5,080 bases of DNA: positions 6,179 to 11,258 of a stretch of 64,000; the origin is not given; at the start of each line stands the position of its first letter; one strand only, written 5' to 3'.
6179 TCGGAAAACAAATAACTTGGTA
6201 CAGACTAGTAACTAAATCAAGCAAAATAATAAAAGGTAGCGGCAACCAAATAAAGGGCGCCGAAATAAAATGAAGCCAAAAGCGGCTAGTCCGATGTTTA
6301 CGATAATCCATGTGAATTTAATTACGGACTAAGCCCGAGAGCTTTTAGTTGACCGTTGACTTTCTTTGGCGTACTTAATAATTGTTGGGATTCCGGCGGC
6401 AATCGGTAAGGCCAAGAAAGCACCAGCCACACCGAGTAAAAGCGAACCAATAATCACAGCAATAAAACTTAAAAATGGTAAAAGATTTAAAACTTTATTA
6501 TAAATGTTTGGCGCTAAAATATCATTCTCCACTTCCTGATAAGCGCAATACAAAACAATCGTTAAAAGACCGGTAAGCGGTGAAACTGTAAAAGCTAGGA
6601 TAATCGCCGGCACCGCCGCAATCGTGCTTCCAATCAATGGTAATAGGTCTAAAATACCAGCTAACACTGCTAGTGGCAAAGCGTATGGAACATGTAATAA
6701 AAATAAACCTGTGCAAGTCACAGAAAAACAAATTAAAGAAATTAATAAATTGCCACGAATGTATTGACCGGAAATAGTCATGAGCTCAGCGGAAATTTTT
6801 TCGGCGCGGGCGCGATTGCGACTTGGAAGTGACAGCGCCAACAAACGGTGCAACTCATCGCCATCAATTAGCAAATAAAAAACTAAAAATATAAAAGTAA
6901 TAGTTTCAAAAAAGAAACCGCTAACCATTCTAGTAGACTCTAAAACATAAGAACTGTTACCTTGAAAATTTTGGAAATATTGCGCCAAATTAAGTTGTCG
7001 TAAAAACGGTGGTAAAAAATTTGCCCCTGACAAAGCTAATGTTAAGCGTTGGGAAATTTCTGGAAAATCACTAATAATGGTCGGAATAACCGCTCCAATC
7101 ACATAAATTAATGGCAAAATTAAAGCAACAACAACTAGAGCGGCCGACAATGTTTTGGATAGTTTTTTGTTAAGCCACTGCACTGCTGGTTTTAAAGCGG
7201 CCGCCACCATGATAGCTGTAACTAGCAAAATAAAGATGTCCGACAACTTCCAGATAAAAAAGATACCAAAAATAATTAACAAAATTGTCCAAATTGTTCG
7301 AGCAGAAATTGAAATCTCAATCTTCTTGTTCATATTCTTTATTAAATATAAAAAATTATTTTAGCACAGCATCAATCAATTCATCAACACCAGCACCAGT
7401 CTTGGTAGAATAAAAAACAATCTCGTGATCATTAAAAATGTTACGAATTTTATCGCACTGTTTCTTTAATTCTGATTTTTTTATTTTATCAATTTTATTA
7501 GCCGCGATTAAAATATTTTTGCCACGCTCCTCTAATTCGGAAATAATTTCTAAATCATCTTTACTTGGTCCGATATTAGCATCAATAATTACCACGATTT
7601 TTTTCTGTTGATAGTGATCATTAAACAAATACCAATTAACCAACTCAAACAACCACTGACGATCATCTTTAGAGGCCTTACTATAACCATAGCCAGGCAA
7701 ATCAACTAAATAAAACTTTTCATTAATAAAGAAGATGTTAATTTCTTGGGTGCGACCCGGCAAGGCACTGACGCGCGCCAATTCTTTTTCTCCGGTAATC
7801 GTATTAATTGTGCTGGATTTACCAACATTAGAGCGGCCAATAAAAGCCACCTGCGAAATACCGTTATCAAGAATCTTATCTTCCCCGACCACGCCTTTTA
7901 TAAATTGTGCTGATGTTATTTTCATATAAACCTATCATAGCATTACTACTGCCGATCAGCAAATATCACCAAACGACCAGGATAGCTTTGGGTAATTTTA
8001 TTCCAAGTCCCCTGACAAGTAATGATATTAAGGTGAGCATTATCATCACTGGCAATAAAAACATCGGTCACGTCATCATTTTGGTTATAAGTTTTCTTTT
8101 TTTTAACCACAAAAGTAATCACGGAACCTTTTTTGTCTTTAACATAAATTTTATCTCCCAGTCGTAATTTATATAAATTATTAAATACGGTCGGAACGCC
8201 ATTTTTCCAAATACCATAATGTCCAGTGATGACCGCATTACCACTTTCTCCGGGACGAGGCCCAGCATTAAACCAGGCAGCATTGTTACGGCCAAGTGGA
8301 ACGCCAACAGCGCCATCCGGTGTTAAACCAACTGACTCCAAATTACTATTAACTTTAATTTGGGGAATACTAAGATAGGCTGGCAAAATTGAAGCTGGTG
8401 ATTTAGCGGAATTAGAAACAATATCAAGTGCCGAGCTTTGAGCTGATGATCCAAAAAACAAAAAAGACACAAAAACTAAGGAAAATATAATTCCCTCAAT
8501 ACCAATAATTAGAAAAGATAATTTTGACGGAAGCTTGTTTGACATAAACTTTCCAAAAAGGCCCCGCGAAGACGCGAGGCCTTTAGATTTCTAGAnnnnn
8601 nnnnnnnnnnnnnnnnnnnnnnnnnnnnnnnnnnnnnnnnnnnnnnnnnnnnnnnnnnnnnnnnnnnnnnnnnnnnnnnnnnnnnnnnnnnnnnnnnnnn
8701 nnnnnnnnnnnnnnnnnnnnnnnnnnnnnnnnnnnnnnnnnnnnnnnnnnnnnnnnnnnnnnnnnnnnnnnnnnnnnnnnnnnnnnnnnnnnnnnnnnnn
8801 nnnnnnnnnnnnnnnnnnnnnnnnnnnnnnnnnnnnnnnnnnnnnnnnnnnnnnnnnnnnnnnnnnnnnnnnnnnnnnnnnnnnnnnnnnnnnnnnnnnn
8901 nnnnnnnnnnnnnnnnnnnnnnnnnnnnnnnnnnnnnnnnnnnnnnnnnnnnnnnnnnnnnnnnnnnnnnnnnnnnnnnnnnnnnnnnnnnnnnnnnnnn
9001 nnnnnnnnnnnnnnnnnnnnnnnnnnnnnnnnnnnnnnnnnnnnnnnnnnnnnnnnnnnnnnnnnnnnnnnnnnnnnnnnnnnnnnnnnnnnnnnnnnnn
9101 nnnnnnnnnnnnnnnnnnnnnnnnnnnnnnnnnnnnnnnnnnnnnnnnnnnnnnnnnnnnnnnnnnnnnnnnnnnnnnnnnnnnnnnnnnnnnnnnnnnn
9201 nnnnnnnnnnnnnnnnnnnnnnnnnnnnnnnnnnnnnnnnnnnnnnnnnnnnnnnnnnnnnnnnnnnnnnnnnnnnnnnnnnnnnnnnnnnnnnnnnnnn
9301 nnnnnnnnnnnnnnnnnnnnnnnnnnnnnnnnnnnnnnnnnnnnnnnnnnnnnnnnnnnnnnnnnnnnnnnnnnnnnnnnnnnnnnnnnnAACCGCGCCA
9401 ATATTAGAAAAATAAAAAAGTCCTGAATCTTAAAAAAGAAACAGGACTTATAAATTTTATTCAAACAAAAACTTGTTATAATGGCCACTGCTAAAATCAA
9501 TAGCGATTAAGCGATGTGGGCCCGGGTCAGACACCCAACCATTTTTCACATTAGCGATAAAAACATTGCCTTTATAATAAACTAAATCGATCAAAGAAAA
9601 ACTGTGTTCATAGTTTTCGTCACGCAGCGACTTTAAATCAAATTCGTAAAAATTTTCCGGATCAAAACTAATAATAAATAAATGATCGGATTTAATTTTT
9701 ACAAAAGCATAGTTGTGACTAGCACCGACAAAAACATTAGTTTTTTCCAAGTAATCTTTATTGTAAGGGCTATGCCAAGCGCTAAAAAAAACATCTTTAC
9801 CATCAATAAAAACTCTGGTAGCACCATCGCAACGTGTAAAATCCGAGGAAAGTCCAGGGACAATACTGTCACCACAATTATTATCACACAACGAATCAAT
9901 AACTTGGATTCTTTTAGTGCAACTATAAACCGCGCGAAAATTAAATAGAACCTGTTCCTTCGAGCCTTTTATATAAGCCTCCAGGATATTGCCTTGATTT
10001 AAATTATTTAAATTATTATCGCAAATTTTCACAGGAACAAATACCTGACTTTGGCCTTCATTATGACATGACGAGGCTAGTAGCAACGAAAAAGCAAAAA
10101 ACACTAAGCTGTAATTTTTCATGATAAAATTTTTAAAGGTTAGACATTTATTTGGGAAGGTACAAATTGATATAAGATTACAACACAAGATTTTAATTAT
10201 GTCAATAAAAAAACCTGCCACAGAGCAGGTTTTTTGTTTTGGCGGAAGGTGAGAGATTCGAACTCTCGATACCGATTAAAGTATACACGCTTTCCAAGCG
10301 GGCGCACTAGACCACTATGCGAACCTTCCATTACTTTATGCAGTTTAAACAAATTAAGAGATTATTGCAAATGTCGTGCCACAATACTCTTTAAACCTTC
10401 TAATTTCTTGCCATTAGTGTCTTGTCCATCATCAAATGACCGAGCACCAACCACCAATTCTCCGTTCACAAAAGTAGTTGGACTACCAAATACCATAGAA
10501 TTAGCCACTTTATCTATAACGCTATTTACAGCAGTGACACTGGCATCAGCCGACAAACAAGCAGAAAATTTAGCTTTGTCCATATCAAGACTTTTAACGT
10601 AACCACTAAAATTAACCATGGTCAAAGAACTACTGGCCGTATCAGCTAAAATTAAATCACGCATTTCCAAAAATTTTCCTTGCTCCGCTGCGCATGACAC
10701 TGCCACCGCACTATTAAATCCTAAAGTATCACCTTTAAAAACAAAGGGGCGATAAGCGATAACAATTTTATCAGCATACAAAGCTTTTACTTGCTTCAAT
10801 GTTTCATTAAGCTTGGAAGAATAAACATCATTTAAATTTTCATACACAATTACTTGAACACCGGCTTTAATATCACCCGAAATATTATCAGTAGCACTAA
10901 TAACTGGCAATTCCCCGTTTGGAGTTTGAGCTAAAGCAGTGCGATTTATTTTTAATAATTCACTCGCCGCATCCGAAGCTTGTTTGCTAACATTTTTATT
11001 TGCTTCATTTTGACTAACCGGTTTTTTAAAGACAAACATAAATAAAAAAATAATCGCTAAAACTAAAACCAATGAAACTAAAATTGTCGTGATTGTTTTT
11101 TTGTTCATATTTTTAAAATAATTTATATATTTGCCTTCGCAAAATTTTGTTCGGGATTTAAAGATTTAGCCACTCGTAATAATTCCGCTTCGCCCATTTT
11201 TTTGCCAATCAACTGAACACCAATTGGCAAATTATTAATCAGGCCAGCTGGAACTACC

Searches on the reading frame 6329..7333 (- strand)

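Call 84: search_protein_families(library=pfam, proteins=[window:6329-7333:-], max_evalue=0.001)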
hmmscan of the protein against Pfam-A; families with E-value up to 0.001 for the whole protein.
window:6329-7333:- (334 aa): 1 family
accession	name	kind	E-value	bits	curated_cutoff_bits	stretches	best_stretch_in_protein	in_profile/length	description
PF01594.21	AI-2E_transport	-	8.3e-52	176.8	34.3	1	17-320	5-324/327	AI-2E family transporter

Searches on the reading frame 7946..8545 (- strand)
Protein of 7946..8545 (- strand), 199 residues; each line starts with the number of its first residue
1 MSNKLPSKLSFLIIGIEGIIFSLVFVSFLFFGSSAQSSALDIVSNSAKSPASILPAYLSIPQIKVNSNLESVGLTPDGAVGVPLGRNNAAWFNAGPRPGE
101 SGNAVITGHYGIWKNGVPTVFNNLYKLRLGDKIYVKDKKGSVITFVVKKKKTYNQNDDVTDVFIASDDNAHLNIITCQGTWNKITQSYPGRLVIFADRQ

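Call 84: search_protein_families(library=pfam, proteins=[window:7946-8545:-], max_evalue=0.001)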
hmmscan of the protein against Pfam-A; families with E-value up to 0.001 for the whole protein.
window:7946-8545:- (199 aa): 1 family
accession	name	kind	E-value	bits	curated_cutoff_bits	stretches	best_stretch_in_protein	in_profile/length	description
PF04203.18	Sortase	-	8.8e-21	74.4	26.6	1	59-198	2-124/125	Sortase domain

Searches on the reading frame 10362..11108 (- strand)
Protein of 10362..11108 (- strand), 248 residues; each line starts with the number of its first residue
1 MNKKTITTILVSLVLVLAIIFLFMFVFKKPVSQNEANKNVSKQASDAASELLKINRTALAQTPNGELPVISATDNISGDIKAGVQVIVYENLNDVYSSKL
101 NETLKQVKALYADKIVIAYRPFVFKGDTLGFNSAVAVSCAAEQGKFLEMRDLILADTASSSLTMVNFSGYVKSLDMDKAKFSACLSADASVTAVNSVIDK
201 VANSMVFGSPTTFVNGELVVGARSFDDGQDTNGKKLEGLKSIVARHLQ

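Call 54: search_protein_families(library=pfam, proteins=[window:10362-11108:-], max_evalue=0.001)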
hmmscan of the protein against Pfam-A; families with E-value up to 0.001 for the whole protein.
window:10362-11108:- (248 aa): 2 families
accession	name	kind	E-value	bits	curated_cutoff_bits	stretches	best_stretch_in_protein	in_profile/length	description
PF13462.12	Thioredoxin_4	-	4.2e-11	43.8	23.2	1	73-227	4-158/165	Thioredoxin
PF01323.26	DSBA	-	5e-08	33.4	25.6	1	171-227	129-185/191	DSBA-like thioredoxin domain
